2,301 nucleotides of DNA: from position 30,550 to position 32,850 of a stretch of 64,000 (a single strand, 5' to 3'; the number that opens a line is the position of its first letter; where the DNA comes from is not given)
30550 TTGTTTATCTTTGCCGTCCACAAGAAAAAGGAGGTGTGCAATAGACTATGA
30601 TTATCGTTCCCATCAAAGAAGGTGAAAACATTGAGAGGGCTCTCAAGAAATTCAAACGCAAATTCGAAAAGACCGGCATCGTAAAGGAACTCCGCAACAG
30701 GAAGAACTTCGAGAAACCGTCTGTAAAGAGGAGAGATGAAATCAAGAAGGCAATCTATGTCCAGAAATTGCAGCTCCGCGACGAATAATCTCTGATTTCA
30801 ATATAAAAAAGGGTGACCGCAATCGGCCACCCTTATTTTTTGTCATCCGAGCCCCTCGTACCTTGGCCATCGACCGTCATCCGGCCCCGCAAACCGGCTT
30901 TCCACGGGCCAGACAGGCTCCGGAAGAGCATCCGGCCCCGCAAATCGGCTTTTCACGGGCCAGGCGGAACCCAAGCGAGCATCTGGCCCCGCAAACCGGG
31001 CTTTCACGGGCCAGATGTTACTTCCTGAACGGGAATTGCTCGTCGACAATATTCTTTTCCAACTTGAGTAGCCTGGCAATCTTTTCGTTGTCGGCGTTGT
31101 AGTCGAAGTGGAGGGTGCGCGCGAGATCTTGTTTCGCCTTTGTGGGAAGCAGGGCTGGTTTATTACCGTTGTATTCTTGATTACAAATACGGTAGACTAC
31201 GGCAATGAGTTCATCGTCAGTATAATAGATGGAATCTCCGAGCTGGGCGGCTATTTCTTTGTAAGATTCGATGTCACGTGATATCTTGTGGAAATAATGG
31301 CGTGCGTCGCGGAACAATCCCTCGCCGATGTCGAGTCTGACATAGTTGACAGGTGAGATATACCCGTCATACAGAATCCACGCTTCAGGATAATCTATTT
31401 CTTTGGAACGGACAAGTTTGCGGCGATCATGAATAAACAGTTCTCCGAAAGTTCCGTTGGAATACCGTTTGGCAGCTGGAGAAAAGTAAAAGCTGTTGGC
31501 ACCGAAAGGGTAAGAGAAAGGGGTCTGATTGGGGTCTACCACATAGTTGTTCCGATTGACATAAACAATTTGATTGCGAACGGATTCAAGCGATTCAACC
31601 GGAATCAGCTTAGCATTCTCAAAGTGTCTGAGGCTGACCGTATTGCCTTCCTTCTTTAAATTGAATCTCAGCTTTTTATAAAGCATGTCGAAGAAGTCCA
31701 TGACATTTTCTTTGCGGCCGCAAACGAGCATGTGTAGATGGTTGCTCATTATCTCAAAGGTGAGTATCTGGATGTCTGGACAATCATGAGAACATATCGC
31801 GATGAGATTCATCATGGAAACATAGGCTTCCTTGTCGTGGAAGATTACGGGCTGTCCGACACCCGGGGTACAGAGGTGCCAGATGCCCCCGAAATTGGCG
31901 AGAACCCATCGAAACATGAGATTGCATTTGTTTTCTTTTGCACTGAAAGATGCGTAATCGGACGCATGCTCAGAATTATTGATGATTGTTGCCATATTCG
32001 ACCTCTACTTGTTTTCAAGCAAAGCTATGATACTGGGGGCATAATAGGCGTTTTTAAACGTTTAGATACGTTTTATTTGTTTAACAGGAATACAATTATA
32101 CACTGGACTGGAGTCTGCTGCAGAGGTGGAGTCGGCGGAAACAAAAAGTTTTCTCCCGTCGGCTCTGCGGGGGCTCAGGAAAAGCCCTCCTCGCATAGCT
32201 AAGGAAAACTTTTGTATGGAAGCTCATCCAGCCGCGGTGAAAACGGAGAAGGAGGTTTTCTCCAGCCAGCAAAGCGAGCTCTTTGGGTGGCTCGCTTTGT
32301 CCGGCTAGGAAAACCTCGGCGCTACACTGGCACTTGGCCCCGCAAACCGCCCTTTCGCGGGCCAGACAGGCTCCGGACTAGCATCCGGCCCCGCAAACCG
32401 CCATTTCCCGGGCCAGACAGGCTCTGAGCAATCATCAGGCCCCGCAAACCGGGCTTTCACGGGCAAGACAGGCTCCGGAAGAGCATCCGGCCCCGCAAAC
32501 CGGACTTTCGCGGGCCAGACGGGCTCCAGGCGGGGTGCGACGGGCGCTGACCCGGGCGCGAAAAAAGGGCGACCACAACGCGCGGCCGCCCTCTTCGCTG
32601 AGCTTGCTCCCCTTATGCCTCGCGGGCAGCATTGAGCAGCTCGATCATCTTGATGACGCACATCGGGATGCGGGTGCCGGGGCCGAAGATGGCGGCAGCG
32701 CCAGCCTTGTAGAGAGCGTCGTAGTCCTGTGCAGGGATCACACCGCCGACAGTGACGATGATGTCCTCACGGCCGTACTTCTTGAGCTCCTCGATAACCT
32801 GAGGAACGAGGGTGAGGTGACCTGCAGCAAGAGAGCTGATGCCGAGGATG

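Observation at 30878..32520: RAYT-like HUH transposase gene bracketed by its own tandem REP-like arrays at the window centre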

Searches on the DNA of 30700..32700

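Call 71: search_rna_families(source=window, start=30700, end=32700, threshold=evalue, max_evalue=1)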
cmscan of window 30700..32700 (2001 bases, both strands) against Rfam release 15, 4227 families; matches with E-value up to 1: 4.
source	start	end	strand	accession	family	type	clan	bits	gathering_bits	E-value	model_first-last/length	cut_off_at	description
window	30736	30846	-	RF01808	MicX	Gene; sRNA;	-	22.6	75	0.029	1-194/194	no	MicX Vibrio cholerae sRNA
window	32251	32316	-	RF00250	mir-TAR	Gene; miRNA;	-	21.5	40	0.23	1-61/61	no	Trans-activation response element (TAR)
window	30809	30834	-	RF01837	toga_FSE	Cis-reg; frameshift_element;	-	20.1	40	0.91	1-29/29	no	togavirus ribosomal frameshift element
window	32335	32362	+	RF01716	PhotoRC-I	Cis-reg;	-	18.3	45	0.1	1-44/44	no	PhotoRC-I RNA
